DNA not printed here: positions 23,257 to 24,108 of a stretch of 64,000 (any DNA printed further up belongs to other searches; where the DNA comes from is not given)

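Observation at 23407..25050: Translationally coupled BBOX-like 2OG oxygenase and HD-domain protein: a TmpA/TmpB-type oxidative C-P cleavage pair, or a variant with a new substrate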

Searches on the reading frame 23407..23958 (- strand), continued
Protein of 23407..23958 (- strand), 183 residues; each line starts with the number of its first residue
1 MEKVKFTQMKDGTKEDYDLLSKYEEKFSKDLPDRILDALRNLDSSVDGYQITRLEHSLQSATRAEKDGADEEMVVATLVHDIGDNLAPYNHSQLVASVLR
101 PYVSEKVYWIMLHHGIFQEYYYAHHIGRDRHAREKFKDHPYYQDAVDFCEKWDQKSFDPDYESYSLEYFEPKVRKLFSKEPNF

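Call 94: search_protein_families(library=pfam, proteins=[L148:3206-4012:-, L148:5172-5750:-, L148:5754-6461:-, L148:6462-9152:-, L148:871-3201:-, L165:2987-3850:+, L165:3857-4498:-, L163:5027-5941:-, L163:5938-6783:-, L149:4903-6231:-], max_evalue=0.0001)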
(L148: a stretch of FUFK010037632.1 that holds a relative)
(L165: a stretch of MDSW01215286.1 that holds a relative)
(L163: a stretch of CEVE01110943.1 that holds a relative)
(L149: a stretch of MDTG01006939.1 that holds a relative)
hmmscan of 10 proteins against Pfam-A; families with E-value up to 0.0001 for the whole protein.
L148:3206-4012:- (268 aa): 1 family
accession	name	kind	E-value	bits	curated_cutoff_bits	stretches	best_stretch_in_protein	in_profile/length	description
PF00459.30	Inositol_P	-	4.1e-36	125.3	27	1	11-263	4-266/271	Inositol monophosphatase family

L148:5172-5750:- (192 aa): 2 families
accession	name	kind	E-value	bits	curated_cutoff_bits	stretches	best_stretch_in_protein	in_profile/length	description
PF02525.22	Flavodoxin_2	-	1.8e-38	132.7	27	1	1-191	1-196/198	Flavodoxin-like fold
PF03358.20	FMN_red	-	3.6e-10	40.1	24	1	1-145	1-123/152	NADPH-dependent FMN reductase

L148:5754-6461:- (235 aa): 2 families
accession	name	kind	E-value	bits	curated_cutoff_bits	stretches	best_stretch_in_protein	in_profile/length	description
PF02683.22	DsbD_TM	-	1.9e-18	67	27.1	1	4-213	5-215/219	Cytochrome C biogenesis protein transmembrane domain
PF13386.12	DsbD_2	-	4.2e-09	37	24.9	1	7-210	2-198/199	Cytochrome C biogenesis protein transmembrane region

L148:6462-9152:- (896 aa): 2 families
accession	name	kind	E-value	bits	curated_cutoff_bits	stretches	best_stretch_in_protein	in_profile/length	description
PF00311.23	PEPcase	-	8.3e-275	914.6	22.4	1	16-896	1-919/919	Phosphoenolpyruvate carboxylase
PF14010.12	PEPcase_2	-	2e-10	40.3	25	1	510-765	169-415/493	Phosphoenolpyruvate carboxylase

L148:871-3201:- (776 aa): 1 family
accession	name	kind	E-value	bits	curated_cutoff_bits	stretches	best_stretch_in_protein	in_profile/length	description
PF03797.25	Autotransporter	-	3.3e-15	57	26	1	466-696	18-255/255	Autotransporter beta-domain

L165:2987-3850:+ (287 aa): 2 families
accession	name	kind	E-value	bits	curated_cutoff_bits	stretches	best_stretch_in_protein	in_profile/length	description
PF00892.27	EamA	-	1.8e-29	103.1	28.2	2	7-130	5-134/135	EamA-like transporter family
PF06027.18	SLC35F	-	3.9e-05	23.8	21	1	88-277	102-296/299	Solute carrier family 35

L165:3857-4498:- (213 aa): 1 family
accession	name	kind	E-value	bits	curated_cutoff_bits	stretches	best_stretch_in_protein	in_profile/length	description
PF01966.28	HD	-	6.3e-09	36.6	22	1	61-135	3-89/116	HD domain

L163:5027-5941:- (304 aa): 1 family
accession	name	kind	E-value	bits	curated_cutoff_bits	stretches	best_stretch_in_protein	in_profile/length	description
PF08450.18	SGL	-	5.1e-59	200.3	26.3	1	20-261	1-246/246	SMP-30/Gluconolactonase/LRE-like region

L163:5938-6783:- (281 aa): 1 family
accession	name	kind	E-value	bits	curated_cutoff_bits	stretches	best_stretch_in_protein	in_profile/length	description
PF01557.24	FAA_hydrolase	-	1.4e-70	237.7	23.9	1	73-277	2-213/214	Fumarylacetoacetate (FAA) hydrolase C-terminal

L149:4903-6231:- (442 aa): 14 families
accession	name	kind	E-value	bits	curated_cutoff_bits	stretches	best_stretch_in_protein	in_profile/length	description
PF13414.12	TPR_11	-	6.7e-28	96.6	26.8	3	54-89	7-42/42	TPR repeat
PF00515.34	TPR_1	-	6.4e-24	83.2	27.8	2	109-142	1-34/34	Tetratricopeptide repeat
PF07719.23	TPR_2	-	4.9e-20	70.4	27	2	75-105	1-31/34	Tetratricopeptide repeat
PF13181.12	TPR_8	-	4.1e-18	64.4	25.7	1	75-107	1-33/34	Tetratricopeptide repeat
PF13431.12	TPR_17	-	6e-17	60.9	24.4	1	66-96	4-34/34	Tetratricopeptide repeat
PF13424.12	TPR_12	-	1.4e-13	51.3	30.1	1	44-103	6-73/77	Tetratricopeptide repeat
PF13432.12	TPR_16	-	4.2e-13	49.9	32.7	1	52-102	8-58/65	Tetratricopeptide repeat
PF14559.12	TPR_19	-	1.7e-09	38.3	25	0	55-108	5-58/68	Tetratricopeptide repeat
PF13174.12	TPR_6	-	2e-08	34.8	26.3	0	80-103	5-28/33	Tetratricopeptide repeat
PF13428.12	TPR_14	-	3.2e-07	30.8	23.5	0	110-151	2-43/44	Tetratricopeptide repeat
PF13374.12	TPR_10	-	1.2e-06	28.7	27.5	0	75-102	2-29/42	Tetratricopeptide repeat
PF23914.1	TPR_CcmH_CycH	-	2.7e-06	27.7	42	1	47-144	56-156/158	Cytochrome c-type biogenesis protein H TPR domain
PF13176.12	TPR_7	-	9.1e-06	25.8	27.9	0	77-103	1-29/36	Tetratricopeptide repeat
PF10373.15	EST1_DNA_bind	-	6.3e-05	23.1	22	1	62-144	3-84/282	Est1 DNA/RNA binding domain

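Call 97: search_protein_families(library=ncbifam, proteins=[L097:2480-4174:+, L097:4077-5189:+, L097:5663-6238:+, L097:6042-7229:+, L097:7060-8001:+, L097:7998-9131:+, L097:9461-10513:-, L097:10345-11637:+, L097:12285-13283:+, L097:13302-15728:+], max_evalue=1e-8)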
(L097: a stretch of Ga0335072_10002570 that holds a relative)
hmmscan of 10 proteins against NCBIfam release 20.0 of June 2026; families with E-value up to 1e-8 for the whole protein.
L097:2480-4174:+ (564 aa): 0 families

L097:4077-5189:+ (370 aa): 0 families

L097:5663-6238:+ (191 aa): 2 families
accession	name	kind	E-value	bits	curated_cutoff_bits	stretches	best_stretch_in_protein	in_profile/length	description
TIGR03276.1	Phn-HD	hypoth_equivalog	1.6e-13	50.6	214.6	1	47-96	20-69/179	phosphonate degradation HD-domain oxygenase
NF049941.1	HyMthAminphonOxyTmpB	equivalog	1.2e-10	41.5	300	0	44-84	21-61/188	(R)-1-hydroxy-2-trimethylaminoethylphosphonate oxygenase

L097:6042-7229:+ (395 aa): 8 families
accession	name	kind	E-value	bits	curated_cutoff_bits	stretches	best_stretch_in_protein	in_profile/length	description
NF008592.0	PRK11559.1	equivalog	6e-55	186.6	397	1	70-338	3-271/296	2-hydroxy-3-oxopropionate reductase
NF043037.1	ThreonDh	equivalog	3e-52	177.9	350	1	71-337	4-271/297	L-threonate dehydrogenase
TIGR01505.1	tartro_sem_red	equivalog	3.7e-52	177.4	340.75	1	72-336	2-266/291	2-hydroxy-3-oxopropionate reductase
TIGR01692.1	HIBADH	equivalog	3.1e-51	174.4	291.6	1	74-337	1-271/288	3-hydroxyisobutyrate dehydrogenase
NF012005.0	PRK15461.1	equivalog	5e-46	157.2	348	1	71-334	3-267/298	sulfolactaldehyde 3-reductase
NF011633.0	PRK15059.1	equivalog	2.6e-37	128.6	451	1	70-353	1-283/292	2-hydroxy-3-oxopropionate reductase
NF007161.0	PRK09599.1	subfamily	2.2e-15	56.7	271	1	70-259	1-193/302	NADP-dependent phosphogluconate dehydrogenase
TIGR00872.1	gnd_rel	equivalog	2.4e-14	53.3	297.2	1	70-266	1-198/299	phosphogluconate dehydrogenase (NAD(+)-dependent, decarboxylating)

L097:7060-8001:+ (313 aa): 4 families
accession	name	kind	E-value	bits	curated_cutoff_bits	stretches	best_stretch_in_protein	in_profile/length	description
TIGR03338.1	phnR_burk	equivalog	2.8e-28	99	271.5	1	103-302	6-206/212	phosphonate utilization associated transcriptional regulator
NF008576.0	PRK11534.1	equivalog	2.5e-18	66.6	218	1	113-308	12-216/225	DNA-binding transcriptional regulator CsiR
NF008504.0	PRK11414.1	equivalog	7.1e-14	52.1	225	1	101-295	4-201/221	GntR family transcriptional regulator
NF007741.0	PRK10421.1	equivalog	7.7e-09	35.3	311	0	182-297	101-221/262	transcriptional regulator LldR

L097:7998-9131:+ (377 aa): 3 families
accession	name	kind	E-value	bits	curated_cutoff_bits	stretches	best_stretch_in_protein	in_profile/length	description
NF049936.1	TriMthamethphnDioxTmpA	equivalog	7.3e-98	327.7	400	1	20-368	7-364/366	2-trimethylaminoethylphosphonate dioxygenase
TIGR02409.1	carnitine_bodg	equivalog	7.5e-70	235.8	414.75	1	20-362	7-361/366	gamma-butyrobetaine dioxygenase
TIGR02410.1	carnitine_TMLD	equivalog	1.1e-45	156.7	268.3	1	28-357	3-352/362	trimethyllysine dioxygenase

L097:9461-10513:- (350 aa): 0 families

L097:10345-11637:+ (430 aa): 3 families
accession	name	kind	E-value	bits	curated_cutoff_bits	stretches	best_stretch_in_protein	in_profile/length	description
NF049936.1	TriMthamethphnDioxTmpA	equivalog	2e-106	355.9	400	1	67-426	2-363/366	2-trimethylaminoethylphosphonate dioxygenase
TIGR02409.1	carnitine_bodg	equivalog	9e-86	288.2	414.75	1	67-424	2-364/366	gamma-butyrobetaine dioxygenase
TIGR02410.1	carnitine_TMLD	equivalog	9.4e-46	157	268.3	1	81-424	4-360/362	trimethyllysine dioxygenase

L097:12285-13283:+ (332 aa): 27 families (the best 25 are shown)
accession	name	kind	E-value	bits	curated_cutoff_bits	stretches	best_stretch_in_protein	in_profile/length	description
NF011457.0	PRK14875.1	equivalog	4.5e-32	111.4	307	1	64-178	119-233/372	acetoin dehydrogenase dihydrolipoyllysine-residue acetyltransferase subunit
NF051488.1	bifunc_PcaDC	exception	9.1e-30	104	390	1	81-327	16-258/375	bifunctional 3-oxoadipate enol-lactonase/4-carboxymuconolactone decarboxylase PcaDC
TIGR02427.1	protocat_pcaD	equivalog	1.3e-29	103.3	255.85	1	67-176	2-112/251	3-oxoadipate enol-lactonase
NF050089.1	i_nPHAscl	equivalog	2.8e-26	92.3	300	1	59-178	1-119/288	intracellular short-chain-length polyhydroxyalkanoate depolymerase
TIGR03695.1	menH_SHCHC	equivalog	2.3e-23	82.9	208.55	1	79-319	4-251/252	2-succinyl-6-hydroxy-2,4-cyclohexadiene-1-carboxylate synthase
TIGR01738.1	bioH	equivalog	1.3e-22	80.6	206.95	1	76-177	2-99/245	pimeloyl-ACP methyl ester esterase BioH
TIGR03056.1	bchO_mg_che_rel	equivalog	1.5e-21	76.6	172.55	1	70-176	21-128/278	alpha/beta fold hydrolase BchO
NF045632.1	hydroxlase_HsaD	equivalog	7.2e-20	71.1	400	1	59-307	17-276/290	4,5:9,10-diseco-3-hydroxy-5,9,17-trioxoandrosta-1(10),2-diene-4-oate hydrolase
NF051487.1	bifunc_PcaCD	exception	1.3e-19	70.6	430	1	72-320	167-412/413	bifunctional 4-carboxymuconolactone decarboxylase/3-oxoadipate enol-lactonase PcaCD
NF004514.1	PRK05855.1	equivalog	4.8e-19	68.3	455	1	59-180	4-127/578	SDR family oxidoreductase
NF007954.0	PRK10673.1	equivalog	5.6e-19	68.4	399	1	77-175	16-113/255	esterase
TIGR03611.1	RutD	equivalog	2.1e-17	63.3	238.5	1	77-176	13-113/258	pyrimidine utilization protein D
NF002938.0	PRK03592.1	equivalog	8.2e-16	58.2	241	1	64-180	19-133/298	haloalkane dehalogenase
NF052610.1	macro_16_ester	equivalog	2e-15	56.9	420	1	62-177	8-128/281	alpha/beta fold macrolide esterase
TIGR01249.1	pro_imino_pep_1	equivalog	7.3e-15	54.9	259.75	1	63-173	13-125/307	prolyl aminopeptidase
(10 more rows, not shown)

L097:13302-15728:+ (808 aa): 6 families
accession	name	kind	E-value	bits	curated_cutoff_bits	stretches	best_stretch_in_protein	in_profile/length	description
TIGR01783.1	TonB-siderophor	subfamily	1.2e-28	100.2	223.5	2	497-766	376-617/649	TonB-dependent siderophore receptor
TIGR01785.1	TonB-hemin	subfamily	9.4e-19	67.3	316.85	1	71-203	1-132/677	TonB-dependent heme/hemoglobin receptor family protein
NF007349.0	PRK09840.1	equivalog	1.3e-14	53.2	686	0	76-249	59-218/760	catecholate siderophore receptor Fiu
NF007465.0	PRK10044.1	equivalog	5.1e-13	48.1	803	1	53-204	44-191/726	ferrichrome porin FhuA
TIGR01786.1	TonB-hemlactrns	subfamily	6.2e-11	41.4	323.75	0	444-564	383-464/719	TonB-dependent hemoglobin/transferrin/lactoferrin family receptor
NF010650.0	PRK14049.1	equivalog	6.1e-10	37.9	904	0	497-773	447-702/729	ferrioxamine B receptor precursor protein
